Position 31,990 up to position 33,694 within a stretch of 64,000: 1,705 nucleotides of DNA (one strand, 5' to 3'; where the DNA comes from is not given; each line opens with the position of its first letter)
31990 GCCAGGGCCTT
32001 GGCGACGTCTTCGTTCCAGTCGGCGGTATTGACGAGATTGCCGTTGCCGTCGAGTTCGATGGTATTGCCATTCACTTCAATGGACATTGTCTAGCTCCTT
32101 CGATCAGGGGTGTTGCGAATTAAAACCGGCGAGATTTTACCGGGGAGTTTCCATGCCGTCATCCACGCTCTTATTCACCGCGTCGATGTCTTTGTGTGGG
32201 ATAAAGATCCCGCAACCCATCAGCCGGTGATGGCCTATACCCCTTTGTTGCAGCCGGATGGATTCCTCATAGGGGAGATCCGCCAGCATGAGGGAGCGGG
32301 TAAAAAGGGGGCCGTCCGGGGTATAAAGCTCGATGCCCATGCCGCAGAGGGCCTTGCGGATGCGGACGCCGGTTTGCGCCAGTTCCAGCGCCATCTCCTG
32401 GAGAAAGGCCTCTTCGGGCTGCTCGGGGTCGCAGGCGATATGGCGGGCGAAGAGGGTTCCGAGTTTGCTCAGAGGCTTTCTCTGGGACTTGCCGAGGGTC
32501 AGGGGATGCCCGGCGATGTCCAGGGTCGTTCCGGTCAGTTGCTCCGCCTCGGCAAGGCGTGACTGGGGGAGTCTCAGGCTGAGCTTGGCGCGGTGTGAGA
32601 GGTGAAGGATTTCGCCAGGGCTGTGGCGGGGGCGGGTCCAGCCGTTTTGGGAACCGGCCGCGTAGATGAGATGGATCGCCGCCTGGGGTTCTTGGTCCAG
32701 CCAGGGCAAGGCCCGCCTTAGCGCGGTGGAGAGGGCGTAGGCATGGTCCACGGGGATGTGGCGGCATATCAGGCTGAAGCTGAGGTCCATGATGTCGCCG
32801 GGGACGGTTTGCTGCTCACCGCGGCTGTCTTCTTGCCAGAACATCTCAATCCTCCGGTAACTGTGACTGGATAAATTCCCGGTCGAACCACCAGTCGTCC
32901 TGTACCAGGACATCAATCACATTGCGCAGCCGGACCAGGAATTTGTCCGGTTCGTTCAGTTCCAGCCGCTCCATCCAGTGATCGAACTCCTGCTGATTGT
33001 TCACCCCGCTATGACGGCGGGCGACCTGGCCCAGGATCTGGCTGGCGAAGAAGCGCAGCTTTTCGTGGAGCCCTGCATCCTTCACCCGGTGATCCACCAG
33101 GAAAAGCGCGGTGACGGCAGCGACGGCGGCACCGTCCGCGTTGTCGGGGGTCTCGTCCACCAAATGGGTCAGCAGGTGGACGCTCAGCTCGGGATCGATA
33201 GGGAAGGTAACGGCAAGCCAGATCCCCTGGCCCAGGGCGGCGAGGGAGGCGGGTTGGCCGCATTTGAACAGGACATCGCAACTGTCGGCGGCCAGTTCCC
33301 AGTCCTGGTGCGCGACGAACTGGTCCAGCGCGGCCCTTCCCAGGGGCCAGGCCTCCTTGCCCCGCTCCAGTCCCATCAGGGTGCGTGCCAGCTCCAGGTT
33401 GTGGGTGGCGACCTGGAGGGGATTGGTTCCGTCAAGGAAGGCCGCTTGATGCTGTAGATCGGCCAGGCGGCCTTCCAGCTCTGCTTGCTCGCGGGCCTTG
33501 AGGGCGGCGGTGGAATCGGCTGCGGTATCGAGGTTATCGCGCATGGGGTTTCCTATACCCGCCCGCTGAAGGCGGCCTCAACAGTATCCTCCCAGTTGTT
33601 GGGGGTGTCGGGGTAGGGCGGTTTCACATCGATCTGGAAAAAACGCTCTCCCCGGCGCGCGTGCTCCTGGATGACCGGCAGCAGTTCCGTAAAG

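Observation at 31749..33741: Orphan Cas6/Cmx6-like protein in a tight operon with a cysteine-less DsrC paralogue and two unknown proteins, divergent from the rDsr cluster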

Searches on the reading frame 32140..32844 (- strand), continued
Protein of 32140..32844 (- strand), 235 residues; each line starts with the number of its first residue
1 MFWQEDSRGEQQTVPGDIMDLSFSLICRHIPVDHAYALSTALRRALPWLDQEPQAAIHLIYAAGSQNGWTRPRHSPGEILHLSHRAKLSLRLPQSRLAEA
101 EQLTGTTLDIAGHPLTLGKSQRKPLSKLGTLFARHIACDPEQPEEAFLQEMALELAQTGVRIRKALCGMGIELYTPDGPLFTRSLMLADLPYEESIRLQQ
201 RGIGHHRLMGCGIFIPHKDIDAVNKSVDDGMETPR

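Call 70: get_annotated_region(hit=H4, flank=6000)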
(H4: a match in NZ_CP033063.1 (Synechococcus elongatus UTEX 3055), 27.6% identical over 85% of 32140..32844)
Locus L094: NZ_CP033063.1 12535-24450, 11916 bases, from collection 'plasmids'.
description: Synechococcus elongatus UTEX 3055 plasmid unnamed2, complete sequence
organism: Synechococcus elongatus UTEX 3055 (NCBI taxid 2479200)
taxonomy: Bacteria; Cyanobacteriota; Cyanophyceae; Synechococcales; Synechococcaceae; Synechococcus; Synechococcus elongatus; Synechococcus elongatus UTEX 3055
host: -; source: -; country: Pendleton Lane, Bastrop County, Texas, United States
typing (MOB-suite, as given by PLSDB): non-mobilizable
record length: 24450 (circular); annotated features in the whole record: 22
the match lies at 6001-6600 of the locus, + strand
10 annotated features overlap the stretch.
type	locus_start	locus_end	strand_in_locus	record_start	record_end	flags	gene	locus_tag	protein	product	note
CDS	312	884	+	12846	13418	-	-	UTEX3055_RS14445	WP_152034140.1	hypothetical protein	-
CDS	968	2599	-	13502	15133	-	-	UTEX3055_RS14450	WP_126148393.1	hypothetical protein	-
CDS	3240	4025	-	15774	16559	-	-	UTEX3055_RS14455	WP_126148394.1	ParB/RepB/Spo0J family partition protein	-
CDS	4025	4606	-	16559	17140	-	-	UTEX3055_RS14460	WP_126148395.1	ParA family protein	-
CDS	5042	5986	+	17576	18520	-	-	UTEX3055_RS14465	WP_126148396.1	WYL domain-containing protein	-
CDS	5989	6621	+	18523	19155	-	cas6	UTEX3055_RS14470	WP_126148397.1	type I-MYXAN CRISPR-associated protein Cas6/Cmx6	GO:0043571 - maintenance of CRISPR repeat elements [Evidence IEA]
CDS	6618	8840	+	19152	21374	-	cas3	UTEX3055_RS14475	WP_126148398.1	CRISPR-associated helicase Cas3'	GO:0043571 - maintenance of CRISPR repeat elements [Evidence IEA]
CDS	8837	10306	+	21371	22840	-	cas8a1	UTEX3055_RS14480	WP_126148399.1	type I-MYXAN CRISPR-associated Cas8a1/Cmx1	-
CDS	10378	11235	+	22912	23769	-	cas7i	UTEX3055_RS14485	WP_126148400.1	type I-B CRISPR-associated protein Cas7/Cst2/DevR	GO:0043571 - maintenance of CRISPR repeat elements [Evidence IEA]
CDS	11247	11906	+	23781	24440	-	cas5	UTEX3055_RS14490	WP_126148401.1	type I-MYXAN CRISPR-associated protein Cas5/Cmx5/DevS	GO:0043571 - maintenance of CRISPR repeat elements [Evidence IEA]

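Call 71: get_annotated_region(hit=H5, flank=6000)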
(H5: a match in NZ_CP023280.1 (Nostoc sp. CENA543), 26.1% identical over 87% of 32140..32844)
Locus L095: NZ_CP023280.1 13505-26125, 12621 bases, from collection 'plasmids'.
description: Nostoc sp. CENA543 plasmid pCENA543a, complete sequence
organism: Nostoc sp. CENA543 (NCBI taxid 1869241)
taxonomy: Bacteria; Cyanobacteriota; Cyanophyceae; Nostocales; Nostocaceae; Nostoc; Nostoc sp. CENA543
host: -; source: cell culture,Brazilian saline-alkaline lake; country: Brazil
typing (MOB-suite, as given by PLSDB): mobilizable; relaxase MOBF
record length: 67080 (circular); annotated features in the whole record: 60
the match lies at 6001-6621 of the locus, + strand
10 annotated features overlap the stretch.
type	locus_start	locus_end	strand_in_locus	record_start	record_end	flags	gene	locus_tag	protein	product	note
CDS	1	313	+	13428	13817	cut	-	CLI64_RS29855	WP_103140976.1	hypothetical protein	-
CDS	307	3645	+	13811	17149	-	mobF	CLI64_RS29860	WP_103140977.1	MobF family relaxase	-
CDS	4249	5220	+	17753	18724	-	-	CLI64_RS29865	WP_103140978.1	transcriptional regulator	-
CDS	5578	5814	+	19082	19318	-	-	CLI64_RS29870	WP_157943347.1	hypothetical protein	-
CDS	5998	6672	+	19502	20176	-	cas6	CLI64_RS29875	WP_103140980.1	type I-MYXAN CRISPR-associated protein Cas6/Cmx6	GO:0043571 - maintenance of CRISPR repeat elements [Evidence IEA]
CDS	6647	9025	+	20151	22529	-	cas3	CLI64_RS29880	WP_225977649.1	CRISPR-associated helicase Cas3'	GO:0043571 - maintenance of CRISPR repeat elements [Evidence IEA]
CDS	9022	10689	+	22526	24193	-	cmx8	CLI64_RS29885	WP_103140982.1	type I-MYXAN CRISPR-associated protein Cmx8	-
CDS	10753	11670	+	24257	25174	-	-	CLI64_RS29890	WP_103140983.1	type I-B CRISPR-associated protein Cas7/Cst2/DevR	-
CDS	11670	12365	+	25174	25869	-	cas5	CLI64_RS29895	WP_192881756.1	type I-MYXAN CRISPR-associated protein Cas5/Cmx5/DevS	GO:0043571 - maintenance of CRISPR repeat elements [Evidence IEA]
CDS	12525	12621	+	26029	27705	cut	cas1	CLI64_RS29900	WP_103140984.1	type I-MYXAN CRISPR-associated endonuclease Cas1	GO:0043571 - maintenance of CRISPR repeat elements [Evidence IEA]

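Call 88: search_protein_families(library=ncbifam, proteins=[L026:8157-9050:+, L014:7026-7901:-, L014:5457-6737:-, L092:8974-9762:+], max_evalue=0.001)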
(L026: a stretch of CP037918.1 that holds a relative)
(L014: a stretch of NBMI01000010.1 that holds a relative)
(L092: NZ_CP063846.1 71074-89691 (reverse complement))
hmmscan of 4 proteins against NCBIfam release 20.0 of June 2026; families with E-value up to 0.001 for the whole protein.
L026:8157-9050:+ (298 aa): 3 families
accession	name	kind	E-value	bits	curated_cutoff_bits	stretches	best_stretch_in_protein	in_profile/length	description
NF049936.1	TriMthamethphnDioxTmpA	equivalog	2.9e-10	39.5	400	1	112-273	178-339/366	2-trimethylaminoethylphosphonate dioxygenase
TIGR02410.1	carnitine_TMLD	equivalog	1.9e-05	24.4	268.3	1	113-271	173-338/362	trimethyllysine dioxygenase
TIGR02409.1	carnitine_bodg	equivalog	3.6e-05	23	414.75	1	109-278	177-345/366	gamma-butyrobetaine dioxygenase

L014:7026-7901:- (291 aa): 0 families

L014:5457-6737:- (426 aa): 4 families
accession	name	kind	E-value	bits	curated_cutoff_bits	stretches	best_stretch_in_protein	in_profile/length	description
NF008440.0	PRK11283.1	equivalog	4e-92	309.2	638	1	14-420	7-417/437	glutamate/aspartate:proton symporter GltP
NF002461.0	PRK01663.1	subfamily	1.7e-72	244.8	513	1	12-424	6-411/428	C4-dicarboxylate transporter DctA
NF009587.0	PRK13027.1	subfamily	3.7e-62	210.5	570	1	14-421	8-409/442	C4-dicarboxylate transporter DctA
NF010151.0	PRK13628.1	equivalog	1.9e-46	158.9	308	1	9-413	10-399/407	serine/threonine transporter SstT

L092:8974-9762:+ (263 aa): 1 family
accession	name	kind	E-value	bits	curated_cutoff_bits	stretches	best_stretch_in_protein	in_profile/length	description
TIGR02807.1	cas6_cmx6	equivalog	3.8e-47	160.8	98.85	1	9-215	2-197/197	type I-MYXAN CRISPR-associated protein Cas6/Cmx6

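Call 92: search_protein_representatives(protein=window:32140-32844:-)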
Query: 235 residues. Proteins with E-value up to 0.001 (for the whole library): 910; up to 1e-10: 459; up to 1e-30: 165. The best 150 are listed.
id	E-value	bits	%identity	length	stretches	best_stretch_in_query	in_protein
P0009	2.7e-91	321.7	62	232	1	1-230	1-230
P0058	2.9e-74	265.9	54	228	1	1-225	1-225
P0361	4.1e-67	242.5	50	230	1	1-228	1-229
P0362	3.3e-66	239.5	53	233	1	1-227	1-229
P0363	1.2e-65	237.7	51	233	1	1-229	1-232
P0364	5.1e-63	229.1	50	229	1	1-223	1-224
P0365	9.1e-62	225.0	45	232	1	1-226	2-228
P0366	2.0e-61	223.9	52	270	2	1-146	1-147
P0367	4.1e-61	222.9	47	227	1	1-225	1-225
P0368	5.5e-61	222.4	50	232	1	2-225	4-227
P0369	8.2e-60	218.6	46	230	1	1-230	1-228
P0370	4.4e-59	216.2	49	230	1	2-225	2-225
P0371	4.4e-59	216.2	44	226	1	1-223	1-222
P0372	3.6e-58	213.3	47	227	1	1-222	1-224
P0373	3.7e-57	209.9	50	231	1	1-221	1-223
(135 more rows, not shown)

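Call 95: find_related_loci(query=A7, collection=metagenome_contigs, flank=8000)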
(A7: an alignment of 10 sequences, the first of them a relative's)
Query A7 (244 aa) in metagenome_contigs; peptide patterns used: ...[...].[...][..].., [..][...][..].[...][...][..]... (x = any residue, [..] = any of these).
600 stretches matched a pattern (row limit reached: there are more); 566 encode a relative of the query (tblastn E <= 1e-3); the best 80 are kept; 80 distinct loci.
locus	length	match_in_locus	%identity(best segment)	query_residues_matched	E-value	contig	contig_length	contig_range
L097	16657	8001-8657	44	14-231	2e-53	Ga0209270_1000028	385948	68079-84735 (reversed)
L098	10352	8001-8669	44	14-234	4e-53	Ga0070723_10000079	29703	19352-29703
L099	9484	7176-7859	35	14-240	4e-50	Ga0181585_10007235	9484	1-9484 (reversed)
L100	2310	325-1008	37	14-240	1e-50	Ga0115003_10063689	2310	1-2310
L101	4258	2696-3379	36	14-240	3e-50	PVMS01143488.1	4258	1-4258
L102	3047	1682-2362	38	14-239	2e-50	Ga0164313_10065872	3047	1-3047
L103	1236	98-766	42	14-234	6e-53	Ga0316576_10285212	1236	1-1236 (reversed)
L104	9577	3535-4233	40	14-244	3e-50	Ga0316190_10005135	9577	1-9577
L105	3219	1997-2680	37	14-240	2e-50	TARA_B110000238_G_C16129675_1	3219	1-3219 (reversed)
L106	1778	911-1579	42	14-234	2e-51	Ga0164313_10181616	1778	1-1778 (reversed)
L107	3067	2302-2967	41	14-234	1e-49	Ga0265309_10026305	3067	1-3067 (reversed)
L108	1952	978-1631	40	14-231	3e-50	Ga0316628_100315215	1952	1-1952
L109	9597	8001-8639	38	28-240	1e-49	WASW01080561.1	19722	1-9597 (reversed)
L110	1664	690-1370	38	14-240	9e-51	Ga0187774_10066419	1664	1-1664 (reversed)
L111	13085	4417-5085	40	14-234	2e-49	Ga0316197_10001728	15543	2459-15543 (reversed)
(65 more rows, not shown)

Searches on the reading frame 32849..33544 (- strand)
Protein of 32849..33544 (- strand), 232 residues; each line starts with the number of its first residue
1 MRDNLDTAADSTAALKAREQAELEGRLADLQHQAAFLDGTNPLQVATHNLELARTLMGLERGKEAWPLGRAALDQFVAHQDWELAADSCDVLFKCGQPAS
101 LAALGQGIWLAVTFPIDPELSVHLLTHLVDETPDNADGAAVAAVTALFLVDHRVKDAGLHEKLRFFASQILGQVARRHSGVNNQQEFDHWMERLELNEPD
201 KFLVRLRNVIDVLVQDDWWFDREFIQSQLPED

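Call 3: search_protein_families(library=pfam, proteins=[window:32849-33544:-], max_evalue=1)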
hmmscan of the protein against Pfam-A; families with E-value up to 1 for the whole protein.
window:32849-33544:- (232 aa): 0 families

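Call 4: search_protein_families(library=ncbifam, proteins=[window:32849-33544:-], max_evalue=1)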
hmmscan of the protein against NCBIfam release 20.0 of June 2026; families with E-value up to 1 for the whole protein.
window:32849-33544:- (232 aa): 0 families

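Call 31: find_homologous_proteins(query=window:32849-33544:-, max_evalue=0.001)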
Query window:32849-33544:- (232 aa): 3169 proteins with E <= 0.001 among 6629 candidates; the best 120 are listed.
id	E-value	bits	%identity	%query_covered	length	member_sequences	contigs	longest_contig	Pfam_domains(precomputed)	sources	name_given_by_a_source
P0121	1.0e-137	475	92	100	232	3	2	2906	-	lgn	-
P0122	1.5e-135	468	91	100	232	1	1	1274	-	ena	-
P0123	2.4e-118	412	82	99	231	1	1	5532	-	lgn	-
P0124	5.3e-115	401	81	98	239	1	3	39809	-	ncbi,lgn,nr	ncbi:MAG: hypothetical protein KJ558_12480 [Gammaproteobacteria bacterium]|nr:hypothetical protein [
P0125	4.8e-111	388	78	98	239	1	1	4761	-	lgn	-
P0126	1.6e-107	376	76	98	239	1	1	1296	-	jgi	jgi:hypothetical protein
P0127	2.1e-107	376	76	97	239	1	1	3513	-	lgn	-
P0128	7.0e-107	374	74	98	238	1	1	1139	-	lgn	-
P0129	2.1e-106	373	74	98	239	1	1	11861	-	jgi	jgi:hypothetical protein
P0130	2.3e-106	373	74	97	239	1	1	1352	-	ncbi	-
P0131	7.4e-106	371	73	97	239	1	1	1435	-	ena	-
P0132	1.2e-104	367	74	98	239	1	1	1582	-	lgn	-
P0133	9.5e-104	364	75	98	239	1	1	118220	-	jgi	jgi:hypothetical protein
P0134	1.1e-103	364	73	97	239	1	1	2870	-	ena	-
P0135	4.6e-103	362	74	98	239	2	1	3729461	-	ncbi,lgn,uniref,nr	ncbi:hypothetical protein D5125_09840 [Magnetovirga frankeli]|uniref:hypothetical protein n=1 Tax=Ma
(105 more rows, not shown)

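Call 41: predict_structure(alignment_id=A2)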
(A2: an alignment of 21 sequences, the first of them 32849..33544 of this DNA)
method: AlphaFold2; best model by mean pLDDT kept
length: 232 residues; sequences in the alignment: 21
mean_pLDDT: 93.3   pTM: 0.88
mean pLDDT of the five models: 93.3, 92.1, 92.1, 91.6, 91.1
residues with pLDDT >= 90: 196; 70-90: 27; 50-70: 8; < 50: 1
segments of 3 or more residues with pLDDT < 50: none
pLDDT, mean of each block of 10 residues (from residue 1): 62 91 98 93 97 98 98 97 98 98 97 95 98 91 97 96 97 91 94 94 95 93 82 62
secondary structure, 60 per line:
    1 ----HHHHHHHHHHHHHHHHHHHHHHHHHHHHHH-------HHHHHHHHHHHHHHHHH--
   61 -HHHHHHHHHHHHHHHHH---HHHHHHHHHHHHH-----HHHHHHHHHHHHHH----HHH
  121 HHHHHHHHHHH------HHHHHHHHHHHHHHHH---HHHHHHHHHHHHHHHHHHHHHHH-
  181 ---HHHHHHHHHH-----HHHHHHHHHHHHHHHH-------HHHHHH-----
elements in order: H5-34 H42-58 H62-78 H82-94 H100-113 H118-131 H138-153 H157-179 H184-193 H199-214 H222-227

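Call 45: fold_search(model_id=the predicted structure, library=pdb)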
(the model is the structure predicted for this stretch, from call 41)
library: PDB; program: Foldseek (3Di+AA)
matches with E <= 10: 1216; with E <= 0.001: 0
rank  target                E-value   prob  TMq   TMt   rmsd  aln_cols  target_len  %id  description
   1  4y6w                  2.4e-02  1.00  0.44  0.48  12.3       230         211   16  Crystal structure of Podosopora anserina putative kinesin light chain nearly identical TPR-like repeats (released 2015-10-07)
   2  8g9j                  2.4e-02  0.91  0.23  0.26  14.9       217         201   18  Geometrically programmable nanomaterial construction using regularized protein building blocks (released 2024-03-13)
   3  4y6c                  2.7e-02  1.00  0.44  0.48  11.2       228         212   18  Q17M crystal structure of Podosopora anserina putative kinesin light chain nearly identical TPR-like repeats (released 2015-10-07)
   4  8g9k_A                7.9e-02  0.72  0.23  0.25  14.9       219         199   16  Geometrically programmable nanomaterial construction using regularized protein building blocks (released 2024-03-13)
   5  6f9i_B                8.6e-02  0.92  0.31  0.28  14.2       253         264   13  Crystal structure of KLC2 bound to the second tryptophan-acidic motif peptide from calsyntenin-1 (released 2018-09-05)
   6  3edt_B                1.2e-01  0.97  0.36  0.33  11.3       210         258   18  Crystal structure of the mutated S328N hKLC2 TPR domain (released 2009-02-10)
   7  6f9i_A                1.3e-01  0.87  0.31  0.28  14.6       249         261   14  Crystal structure of KLC2 bound to the second tryptophan-acidic motif peptide from calsyntenin-1 (released 2018-09-05)
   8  9nkg_W                1.3e-01  0.87  0.31  0.19  13.3       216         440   15  Structure of substrate engaged MIDN-bound human 26S proteasome, EB-MIDN (Composite map) (released 2025-05-07)
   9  9k7u_A                1.4e-01  1.00  0.42  0.66   4.1       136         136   18  Crystal structure of designed zinc-induced heterodimer Heter-Zn2-HEHE-22 (released 2025-10-29)
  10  9nlw_H                1.4e-01  0.96  0.32  0.27  10.8       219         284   14  Y20S (Sec18-Sec17-Sec9-Sso1-Snc1) EDTA - Class 6 (released 2025-10-01)
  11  5oj8                  1.4e-01  0.91  0.29  0.32  13.7       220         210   11  Crystal structure of the KLC1-TPR domain ([A1-B5] fragment) (released 2017-10-11)
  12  4ga1                  1.4e-01  0.90  0.28  0.38  10.4       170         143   10  Structure of the N-terminal domain of Nup358 (released 2012-09-26)
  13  4yvo                  1.4e-01  0.99  0.28  0.50  11.6       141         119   10  Crystal Structure of the TPR Domain of Arabidopsis FLU (FLU-TPR) (released 2015-06-10)
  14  3zfw_A                1.5e-01  0.92  0.33  0.34  13.1       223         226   17  Crystal structure of the TPR domain of kinesin light chain 2 in complex with a tryptophan-acidic cargo peptide (released 2013-04-03)
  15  3ceq_A                1.6e-01  0.94  0.38  0.36  14.3       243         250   16  The TPR domain of Human Kinesin Light Chain 2 (hKLC2) (released 2008-08-12)
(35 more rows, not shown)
